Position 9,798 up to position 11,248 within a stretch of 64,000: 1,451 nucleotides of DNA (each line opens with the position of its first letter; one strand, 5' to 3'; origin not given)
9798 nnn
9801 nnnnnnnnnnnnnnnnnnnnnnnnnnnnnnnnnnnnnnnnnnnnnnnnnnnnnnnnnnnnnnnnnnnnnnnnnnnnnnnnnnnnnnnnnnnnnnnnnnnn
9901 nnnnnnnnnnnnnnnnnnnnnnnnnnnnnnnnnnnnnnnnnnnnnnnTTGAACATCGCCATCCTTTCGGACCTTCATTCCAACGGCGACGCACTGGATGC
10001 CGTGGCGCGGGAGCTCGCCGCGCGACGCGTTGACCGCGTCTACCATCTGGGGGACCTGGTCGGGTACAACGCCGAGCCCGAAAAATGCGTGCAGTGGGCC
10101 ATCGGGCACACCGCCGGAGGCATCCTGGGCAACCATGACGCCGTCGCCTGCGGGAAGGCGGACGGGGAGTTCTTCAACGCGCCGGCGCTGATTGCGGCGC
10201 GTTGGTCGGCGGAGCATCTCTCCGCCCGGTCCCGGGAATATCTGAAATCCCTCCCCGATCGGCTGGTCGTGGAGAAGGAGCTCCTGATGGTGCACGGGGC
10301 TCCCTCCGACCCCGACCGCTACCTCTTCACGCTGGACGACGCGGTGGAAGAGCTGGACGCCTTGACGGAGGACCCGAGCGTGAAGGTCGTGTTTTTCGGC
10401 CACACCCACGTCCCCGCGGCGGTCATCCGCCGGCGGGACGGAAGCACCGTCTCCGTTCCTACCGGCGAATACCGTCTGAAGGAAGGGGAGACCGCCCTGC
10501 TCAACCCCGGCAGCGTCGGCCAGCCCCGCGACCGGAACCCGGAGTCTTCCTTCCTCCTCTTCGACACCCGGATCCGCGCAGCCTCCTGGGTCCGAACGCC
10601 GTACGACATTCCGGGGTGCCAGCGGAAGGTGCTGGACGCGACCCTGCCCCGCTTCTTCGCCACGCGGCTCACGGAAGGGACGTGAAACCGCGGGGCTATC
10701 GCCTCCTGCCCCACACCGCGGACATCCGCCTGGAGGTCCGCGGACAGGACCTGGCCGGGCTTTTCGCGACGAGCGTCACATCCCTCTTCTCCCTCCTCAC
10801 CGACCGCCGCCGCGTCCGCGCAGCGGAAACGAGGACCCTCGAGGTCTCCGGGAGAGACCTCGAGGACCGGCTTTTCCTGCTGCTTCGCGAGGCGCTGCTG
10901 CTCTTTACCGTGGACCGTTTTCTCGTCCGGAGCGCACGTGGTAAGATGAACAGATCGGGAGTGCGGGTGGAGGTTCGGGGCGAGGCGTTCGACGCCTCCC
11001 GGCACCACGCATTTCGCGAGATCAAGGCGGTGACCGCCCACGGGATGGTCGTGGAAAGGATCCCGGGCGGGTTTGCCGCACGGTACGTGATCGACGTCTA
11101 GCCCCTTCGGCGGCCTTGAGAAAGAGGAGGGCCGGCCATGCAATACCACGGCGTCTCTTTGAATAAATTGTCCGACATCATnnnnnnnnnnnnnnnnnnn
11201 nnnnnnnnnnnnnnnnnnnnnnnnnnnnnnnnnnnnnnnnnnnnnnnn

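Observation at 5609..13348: Six-gene translationally coupled operon pairing an RtcB-archease RNA ligase module with a tandem HgdC/BadF-type ATPase fusion, an HgdAB/DCCP-like partner, a small metallophosphoesterase and a SAM methyltransferase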

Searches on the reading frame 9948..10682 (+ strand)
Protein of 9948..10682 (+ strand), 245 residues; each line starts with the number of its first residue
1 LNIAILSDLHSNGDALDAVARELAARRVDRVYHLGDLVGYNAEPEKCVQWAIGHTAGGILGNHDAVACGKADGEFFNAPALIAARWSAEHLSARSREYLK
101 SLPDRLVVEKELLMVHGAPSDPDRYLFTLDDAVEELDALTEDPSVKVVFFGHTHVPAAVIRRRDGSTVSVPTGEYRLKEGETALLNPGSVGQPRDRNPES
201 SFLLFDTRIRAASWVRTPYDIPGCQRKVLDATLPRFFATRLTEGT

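Call 7: search_protein_families(library=pfam, proteins=[window:9948-10682:+], max_evalue=0.01)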
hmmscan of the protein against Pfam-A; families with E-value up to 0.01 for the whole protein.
window:9948-10682:+ (245 aa): 2 families
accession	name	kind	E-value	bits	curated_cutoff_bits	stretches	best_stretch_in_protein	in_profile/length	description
PF12850.12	Metallophos_2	-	1e-24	87.7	27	1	1-207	1-151/154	Calcineurin-like phosphoesterase superfamily domain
PF00149.33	Metallophos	-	6e-14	53.3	21.5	1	1-156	1-191/191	Calcineurin-like phosphoesterase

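Call 8: search_protein_families(library=ncbifam, proteins=[window:9948-10682:+], max_evalue=0.01)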
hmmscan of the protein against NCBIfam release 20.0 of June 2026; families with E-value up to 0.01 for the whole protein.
window:9948-10682:+ (245 aa): 2 families
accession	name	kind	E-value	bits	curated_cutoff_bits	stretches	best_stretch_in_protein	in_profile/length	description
TIGR00040.1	yfcE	subfamily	1.1e-09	38.5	56.25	1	1-158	1-120/158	YfcE family phosphodiesterase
NF006988.0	PRK09453.1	equivalog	2.5e-09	37.2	117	1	121-204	109-160/183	phosphodiesterase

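Call 23: find_homologous_proteins(query=window:9948-10682:+, max_evalue=0.00001)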
Query window:9948-10682:+ (245 aa): 7989 proteins with E <= 0.00001 among 8000 candidates; the best 120 are listed.
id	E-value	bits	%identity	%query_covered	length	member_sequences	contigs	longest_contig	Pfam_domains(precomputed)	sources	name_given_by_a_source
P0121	1.5e-156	537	97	100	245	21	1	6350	PF12850.13,PF00149.34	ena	-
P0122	3.8e-141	486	87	100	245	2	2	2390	PF12850.13,PF00149.34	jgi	jgi:predicted phosphodiesterase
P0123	3.6e-139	480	87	100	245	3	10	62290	PF12850.13,PF00149.34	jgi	jgi:predicted phosphodiesterase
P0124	1.4e-137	475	85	100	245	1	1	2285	PF12850.13,PF00149.34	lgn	-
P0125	2.6e-136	471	84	100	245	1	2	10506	PF12850.13,PF00149.34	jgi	jgi:predicted phosphodiesterase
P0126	6.7e-136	469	84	100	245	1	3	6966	PF12850.13,PF00149.34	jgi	jgi:predicted phosphodiesterase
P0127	9.9e-136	469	84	100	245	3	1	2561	PF12850.13,PF00149.34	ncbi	-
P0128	2.4e-135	467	85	100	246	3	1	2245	PF12850.13,PF00149.34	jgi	jgi:predicted phosphodiesterase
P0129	6.4e-135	466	84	100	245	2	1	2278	PF12850.13,PF00149.34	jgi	jgi:predicted phosphodiesterase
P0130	8.4e-135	466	83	100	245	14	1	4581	PF12850.13,PF00149.34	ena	-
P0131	2.8e-134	464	83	100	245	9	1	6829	PF12850.13,PF00149.34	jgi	jgi:predicted phosphodiesterase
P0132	5.4e-134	463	83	100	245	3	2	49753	PF12850.13,PF00149.34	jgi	jgi:predicted phosphodiesterase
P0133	6.9e-134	463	83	100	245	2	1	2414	PF12850.13,PF00149.34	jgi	-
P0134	1.1e-133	462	82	100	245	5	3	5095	PF12850.13,PF00149.34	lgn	-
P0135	8.9e-133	459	84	100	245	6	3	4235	PF12850.13,PF00149.34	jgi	jgi:predicted phosphodiesterase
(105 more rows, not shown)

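Call 25: search_solved_structures(query=window:9948-10682:+, max_evalue=0.001)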
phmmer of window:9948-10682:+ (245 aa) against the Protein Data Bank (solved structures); distinct sequences matched with E-value up to 0.001: 2.
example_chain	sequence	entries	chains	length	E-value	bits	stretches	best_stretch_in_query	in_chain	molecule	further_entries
3rqz_A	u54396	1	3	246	7.7e-36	126.8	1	1-244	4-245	Metallophosphoesterase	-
3ck2_A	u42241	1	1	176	0.00018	24.2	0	69-160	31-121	Conserved uncharacterized protein (predicted phosphoesterase COG0622)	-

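Call 76: search_protein_families(library=padloc, proteins=[window:9948-10682:+], max_evalue=0.001)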
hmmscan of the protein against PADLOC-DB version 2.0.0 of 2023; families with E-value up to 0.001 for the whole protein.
window:9948-10682:+ (245 aa): 0 families

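Call 88: search_dna_similar(query=window:9948-10682:+, collection=plasmids, mode=protein, max_evalue=1e-10, max_rows=30)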
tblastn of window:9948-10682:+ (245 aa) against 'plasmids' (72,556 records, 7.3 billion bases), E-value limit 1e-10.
Records with a match: 68; places in all: 75; records where one place covers at least 80% of the query: 60.
Best place of each record, by identity: <60% 68.
By first word of the organism name: Hymenobacter 12; Azospirillum 10; Natribaculum 3; Paraclostridium 3; Burkholderia 3; Haladaptatus 2; Halomicrobium 2; Halapricum 2; Rubrobacter 2; Adhaeribacter 2; and 22 more.
By predicted mobility (MOB-suite, as given by PLSDB): non-mobilizable 56; mobilizable 9; conjugative 3.
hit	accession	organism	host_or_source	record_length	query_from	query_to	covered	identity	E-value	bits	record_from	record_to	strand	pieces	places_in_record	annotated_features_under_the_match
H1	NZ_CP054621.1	Azospirillum oryzae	cell culture,soil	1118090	1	239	98%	37.8%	3e-31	128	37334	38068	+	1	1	record has no annotation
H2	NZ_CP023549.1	Rhodobacter sp. CZR27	cell culture,paddy soil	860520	1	244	100%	36.8%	1e-29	123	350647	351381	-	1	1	metallophosphoesterase family protein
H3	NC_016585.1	Azospirillum lipoferum 4B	-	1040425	1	238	97%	37.1%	4e-30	125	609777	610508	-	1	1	none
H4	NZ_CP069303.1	Shinella sp. PSBB067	monoisolate,Minnesota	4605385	1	244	100%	36.1%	5e-26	113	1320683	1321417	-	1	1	none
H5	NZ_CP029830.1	Azospirillum ramasamyi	single cell,Cow dung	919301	1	207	84%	39.9%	5e-32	130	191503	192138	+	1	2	metallophosphoesterase family protein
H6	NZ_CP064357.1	Miltoncostaea oceani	pure culture,marine sediment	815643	1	244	100%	33.3%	2e-24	108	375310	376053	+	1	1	metallophosphoesterase family protein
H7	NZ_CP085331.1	Haladaptatus salinisoli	cell culture,saline soil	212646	1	244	100%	32.4%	7e-23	103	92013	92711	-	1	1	metallophosphoesterase family protein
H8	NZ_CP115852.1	Pseudoroseomonas cervicalis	-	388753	1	244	100%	32.0%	5e-24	107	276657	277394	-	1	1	metallophosphoesterase family protein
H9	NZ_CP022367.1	Azospirillum sp. TSH58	single cell,paddy soils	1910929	1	220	90%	35.2%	5e-26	113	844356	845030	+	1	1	record has no annotation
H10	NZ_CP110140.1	Hymenobacter sp. YIM 151500-1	whole organism,soil sample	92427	1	241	98%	32.1%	1e-18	92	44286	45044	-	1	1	metallophosphoesterase family protein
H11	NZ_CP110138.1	Hymenobacter sp. YIM 151858-1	whole organism,soil sample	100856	1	241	98%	32.0%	6e-19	92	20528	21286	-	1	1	metallophosphoesterase family protein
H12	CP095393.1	Natribaculum breve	cell culture,saline soil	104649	1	244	100%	31.5%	2e-25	111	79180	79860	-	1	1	none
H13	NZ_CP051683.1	Mucilaginibacter robiniae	cell culture,Flower of Shittah tree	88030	1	244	100%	31.5%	1e-24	109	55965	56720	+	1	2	metallophosphoesterase family protein | arsB: ACR3 family arsenite efflux transporter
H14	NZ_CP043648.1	Hymenobacter sp. NBH84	pure culture,soil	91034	1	241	98%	31.8%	9e-18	89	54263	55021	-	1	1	metallophosphoesterase family protein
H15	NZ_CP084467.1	Halomicrobium salinisoli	cell culture,gobi saline soil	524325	1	245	100%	31.3%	2e-20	97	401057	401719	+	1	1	metallophosphoesterase family protein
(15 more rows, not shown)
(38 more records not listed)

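Call 89: get_annotated_region(hit=H2, flank=5000)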
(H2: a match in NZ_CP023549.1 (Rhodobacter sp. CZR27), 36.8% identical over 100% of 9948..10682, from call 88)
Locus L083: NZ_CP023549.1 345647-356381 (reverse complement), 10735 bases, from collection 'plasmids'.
description: Rhodobacter sp. CZR27 plasmid unnamed1, complete sequence
organism: Rhodobacter sp. CZR27 (NCBI taxid 2033869)
taxonomy: Bacteria; Pseudomonadota; Alphaproteobacteria; Rhodobacterales; Paracoccaceae; Rhodobacter; Rhodobacter sp. CZR27
host: -; source: cell culture,paddy soil; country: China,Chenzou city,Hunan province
typing (MOB-suite, as given by PLSDB): non-mobilizable
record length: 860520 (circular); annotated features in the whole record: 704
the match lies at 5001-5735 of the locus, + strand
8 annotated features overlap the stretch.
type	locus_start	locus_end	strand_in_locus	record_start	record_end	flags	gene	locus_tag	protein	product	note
CDS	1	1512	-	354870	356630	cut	-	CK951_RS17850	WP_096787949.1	MFS transporter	GO:0055085 - transmembrane transport [Evidence IEA]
CDS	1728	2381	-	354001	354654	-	-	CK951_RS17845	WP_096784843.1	adenylate kinase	GO:0006139 - nucleobase-containing compound metabolic process [Evidence IEA]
CDS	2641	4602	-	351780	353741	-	acs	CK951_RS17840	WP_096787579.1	acetate--CoA ligase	GO:0019427 - acetyl-CoA biosynthetic process from acetate [Evidence IEA]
CDS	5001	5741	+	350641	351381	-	-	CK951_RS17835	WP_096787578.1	metallophosphoesterase family protein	-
CDS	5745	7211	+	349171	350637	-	-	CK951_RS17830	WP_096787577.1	bifunctional serine/threonine-protein kinase/universal stress protein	-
CDS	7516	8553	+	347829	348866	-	-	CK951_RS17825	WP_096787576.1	polysaccharide biosynthesis protein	-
CDS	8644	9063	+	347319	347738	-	-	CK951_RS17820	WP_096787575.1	hypothetical protein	-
CDS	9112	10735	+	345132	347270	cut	-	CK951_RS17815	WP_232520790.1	NosR/NirI family protein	-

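Call 90: get_annotated_region(hit=H6, flank=5000)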
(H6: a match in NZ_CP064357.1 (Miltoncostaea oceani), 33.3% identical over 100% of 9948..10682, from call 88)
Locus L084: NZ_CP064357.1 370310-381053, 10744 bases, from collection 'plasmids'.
description: Miltoncostaea oceani strain SCSIO 61214 plasmid unnamed1, complete sequence
organism: Miltoncostaea oceani (NCBI taxid 2843216)
taxonomy: Bacteria; Actinomycetota; Thermoleophilia; Miltoncostaeales; Miltoncostaeaceae; Miltoncostaea; Miltoncostaea oceani
host: -; source: pure culture,marine sediment; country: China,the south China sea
typing (MOB-suite, as given by PLSDB): non-mobilizable
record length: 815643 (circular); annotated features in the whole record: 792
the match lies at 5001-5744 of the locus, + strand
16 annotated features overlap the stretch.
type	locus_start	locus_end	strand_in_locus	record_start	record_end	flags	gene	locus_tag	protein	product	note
CDS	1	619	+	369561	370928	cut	-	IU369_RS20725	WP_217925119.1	NAD(P)/FAD-dependent oxidoreductase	-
CDS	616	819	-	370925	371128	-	-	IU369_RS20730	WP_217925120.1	hypothetical protein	-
CDS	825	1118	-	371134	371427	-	-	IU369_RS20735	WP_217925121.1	ATP-dependent Clp protease adaptor ClpS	GO:0030163 - protein catabolic process [Evidence IEA]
CDS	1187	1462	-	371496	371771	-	-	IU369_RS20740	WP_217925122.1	hypothetical protein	-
CDS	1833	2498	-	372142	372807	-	-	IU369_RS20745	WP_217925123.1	hypothetical protein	-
CDS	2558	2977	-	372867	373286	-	-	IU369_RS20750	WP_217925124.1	hypothetical protein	-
CDS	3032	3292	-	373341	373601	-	-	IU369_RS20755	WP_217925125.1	hypothetical protein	-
CDS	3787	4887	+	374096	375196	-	-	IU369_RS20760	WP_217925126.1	AI-2E family transporter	GO:1905887 - autoinducer AI-2 transmembrane transport [Evidence IEA]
CDS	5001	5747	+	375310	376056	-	-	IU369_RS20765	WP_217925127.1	metallophosphoesterase family protein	-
CDS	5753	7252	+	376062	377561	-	gltX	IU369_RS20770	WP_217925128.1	glutamate--tRNA ligase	GO:0006424 - glutamyl-tRNA aminoacylation [Evidence IEA]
CDS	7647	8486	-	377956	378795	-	-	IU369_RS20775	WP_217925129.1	glycosyltransferase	-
CDS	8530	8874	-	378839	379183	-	-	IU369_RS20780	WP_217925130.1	hypothetical protein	-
CDS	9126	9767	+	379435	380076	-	-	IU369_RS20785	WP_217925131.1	hypothetical protein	-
CDS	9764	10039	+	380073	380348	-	-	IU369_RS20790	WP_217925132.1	hypothetical protein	-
CDS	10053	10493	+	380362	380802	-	-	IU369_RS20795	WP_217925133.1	hypothetical protein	-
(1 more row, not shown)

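Call 91: get_annotated_region(hit=H10, flank=5000)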
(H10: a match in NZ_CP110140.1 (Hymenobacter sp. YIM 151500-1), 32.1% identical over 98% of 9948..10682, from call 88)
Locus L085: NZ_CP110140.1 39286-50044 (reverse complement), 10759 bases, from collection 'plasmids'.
description: Hymenobacter sp. YIM 151500-1 plasmid unnamed1
organism: Hymenobacter sp. YIM 151500-1 (NCBI taxid 2987689)
taxonomy: Bacteria; Bacteroidota; Cytophagia; Cytophagales; Hymenobacteraceae; Hymenobacter; Hymenobacter sp. YIM 151500-1
host: -; source: whole organism,soil sample; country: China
typing (MOB-suite, as given by PLSDB): non-mobilizable; replicon rep_cluster_1231
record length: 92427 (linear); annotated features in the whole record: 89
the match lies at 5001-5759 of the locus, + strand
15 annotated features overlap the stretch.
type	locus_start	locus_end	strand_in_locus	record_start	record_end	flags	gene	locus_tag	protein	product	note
CDS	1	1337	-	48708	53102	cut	-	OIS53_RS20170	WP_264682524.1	CusA/CzcA family heavy metal efflux RND transporter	-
CDS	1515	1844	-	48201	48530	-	-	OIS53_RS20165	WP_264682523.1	DUF6660 family protein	-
CDS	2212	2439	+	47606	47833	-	-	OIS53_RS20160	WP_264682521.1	hypothetical protein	-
CDS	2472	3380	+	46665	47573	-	-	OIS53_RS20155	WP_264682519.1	zincin-like metallopeptidase domain-containing protein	-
CDS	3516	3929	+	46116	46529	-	-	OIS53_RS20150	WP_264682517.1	hypothetical protein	-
CDS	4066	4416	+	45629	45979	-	-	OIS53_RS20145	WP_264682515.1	metalloregulator ArsR/SmtB family transcription factor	GO:0006355 - regulation of DNA-templated transcription [Evidence IEA]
CDS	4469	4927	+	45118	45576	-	-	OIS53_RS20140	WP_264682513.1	DUF6428 family protein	-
CDS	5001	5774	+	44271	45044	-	-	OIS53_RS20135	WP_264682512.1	metallophosphoesterase family protein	-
CDS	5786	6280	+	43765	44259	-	-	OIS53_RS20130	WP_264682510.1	GNAT family N-acetyltransferase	-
CDS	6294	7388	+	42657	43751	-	arsB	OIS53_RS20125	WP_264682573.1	ACR3 family arsenite efflux transporter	-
CDS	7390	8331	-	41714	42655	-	-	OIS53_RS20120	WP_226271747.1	replication initiation protein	GO:0006270 - DNA replication initiation [Evidence IEA]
CDS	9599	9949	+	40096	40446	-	-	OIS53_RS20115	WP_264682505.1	hypothetical protein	-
CDS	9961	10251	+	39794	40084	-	-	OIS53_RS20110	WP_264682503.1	hypothetical protein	-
CDS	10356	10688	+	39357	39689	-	-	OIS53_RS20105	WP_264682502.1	hypothetical protein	-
CDS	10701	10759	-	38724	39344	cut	-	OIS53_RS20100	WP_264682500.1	hypothetical protein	-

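Call 92: get_annotated_region(hit=H7, flank=5000)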
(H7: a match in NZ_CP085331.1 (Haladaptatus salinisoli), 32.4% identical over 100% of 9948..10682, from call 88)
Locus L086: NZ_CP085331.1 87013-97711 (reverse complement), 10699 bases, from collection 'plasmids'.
description: Haladaptatus salinisoli strain PSR8 plasmid unnamed4, complete sequence
organism: Haladaptatus salinisoli (NCBI taxid 2884876)
taxonomy: Archaea; Euryarchaeota; Halobacteria; Halobacteriales; Haladaptataceae; Haladaptatus; Haladaptatus salinisoli
host: -; source: cell culture,saline soil; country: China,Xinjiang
typing (MOB-suite, as given by PLSDB): non-mobilizable
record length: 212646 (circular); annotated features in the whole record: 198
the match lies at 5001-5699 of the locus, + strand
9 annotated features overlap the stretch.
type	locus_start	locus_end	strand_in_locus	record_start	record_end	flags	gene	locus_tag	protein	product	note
CDS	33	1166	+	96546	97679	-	-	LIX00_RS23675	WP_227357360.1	amidohydrolase family protein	-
CDS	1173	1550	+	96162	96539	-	-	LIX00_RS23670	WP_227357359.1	Rieske 2Fe-2S domain-containing protein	-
CDS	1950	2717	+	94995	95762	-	-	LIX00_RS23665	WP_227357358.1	IclR family transcriptional regulator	GO:0006355 - regulation of DNA-templated transcription [Evidence IEA]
CDS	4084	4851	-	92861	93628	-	-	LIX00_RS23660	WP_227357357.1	IclR family transcriptional regulator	GO:0006355 - regulation of DNA-templated transcription [Evidence IEA]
CDS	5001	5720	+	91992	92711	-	-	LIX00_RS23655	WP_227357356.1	metallophosphoesterase family protein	-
CDS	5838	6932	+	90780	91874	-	-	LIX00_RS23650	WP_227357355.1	zinc-binding dehydrogenase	-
CDS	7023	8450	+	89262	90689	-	-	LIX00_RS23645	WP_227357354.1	aldehyde dehydrogenase family protein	-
CDS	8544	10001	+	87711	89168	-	-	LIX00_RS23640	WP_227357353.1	Rieske 2Fe-2S domain-containing protein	-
CDS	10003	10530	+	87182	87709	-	-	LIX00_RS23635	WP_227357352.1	aromatic-ring-hydroxylating dioxygenase subunit beta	GO:0019439 - aromatic compound catabolic process [Evidence IEA]; GO:0006725 - cellular aromatic compound metabolic ...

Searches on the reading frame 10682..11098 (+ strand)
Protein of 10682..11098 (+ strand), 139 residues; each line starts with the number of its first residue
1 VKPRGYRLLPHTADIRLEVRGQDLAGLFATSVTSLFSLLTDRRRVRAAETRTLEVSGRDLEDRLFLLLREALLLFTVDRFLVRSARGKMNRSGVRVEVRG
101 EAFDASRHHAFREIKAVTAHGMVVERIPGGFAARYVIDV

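Call 7: search_protein_families(library=pfam, proteins=[window:10682-11098:+], max_evalue=0.01)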
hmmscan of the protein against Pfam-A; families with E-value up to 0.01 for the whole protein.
window:10682-11098:+ (139 aa): 1 family
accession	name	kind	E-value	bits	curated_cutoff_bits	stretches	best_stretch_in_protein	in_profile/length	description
PF01951.21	Archease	-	8.9e-33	113.9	25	1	6-139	1-136/136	Archease protein family (MTH1598/TM1083)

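Call 8: search_protein_families(library=ncbifam, proteins=[window:10682-11098:+], max_evalue=0.01)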
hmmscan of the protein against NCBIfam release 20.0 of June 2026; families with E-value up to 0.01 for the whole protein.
window:10682-11098:+ (139 aa): 1 family
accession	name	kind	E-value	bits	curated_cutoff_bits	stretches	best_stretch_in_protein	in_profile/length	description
NF001617.0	PRK00407.1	equivalog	5.1e-22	78.5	126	1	4-139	2-139/139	hypothetical protein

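Call 76: search_protein_families(library=padloc, proteins=[window:10682-11098:+], max_evalue=0.001)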
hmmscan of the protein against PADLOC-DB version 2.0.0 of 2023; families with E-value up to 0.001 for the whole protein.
window:10682-11098:+ (139 aa): 0 families

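Call 79: search_solved_structures(query=window:10682-11098:+, max_evalue=0.001)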
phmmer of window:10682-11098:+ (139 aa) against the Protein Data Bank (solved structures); distinct sequences matched with E-value up to 0.001: 7.
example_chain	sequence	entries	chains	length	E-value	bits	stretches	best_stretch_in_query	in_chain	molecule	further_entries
4n2p_A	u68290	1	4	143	2.4e-16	63.2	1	9-136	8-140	Protein archease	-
8btx_A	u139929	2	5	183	7.4e-12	48.7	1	4-124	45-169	Protein archease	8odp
5yz1_A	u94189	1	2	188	7.4e-12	48.7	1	4-124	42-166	Protein archease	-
5yzl_A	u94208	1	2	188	7.7e-12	48.7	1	4-124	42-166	Protein archease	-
8odo_B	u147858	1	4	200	9.1e-12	48.4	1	4-124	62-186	Protein archease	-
5yzj_A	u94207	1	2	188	1e-10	45.1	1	4-124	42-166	Protein archease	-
1jw3_A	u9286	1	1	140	1.1e-09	41.7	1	4-138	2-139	Conserved Hypothetical Protein MTH1598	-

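Call 94: search_dna_similar(query=window:10682-11098:+, collection=plasmids, mode=protein, max_evalue=0.00001, max_rows=25)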
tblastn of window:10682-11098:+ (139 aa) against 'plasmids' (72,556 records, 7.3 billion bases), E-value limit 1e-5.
No match.
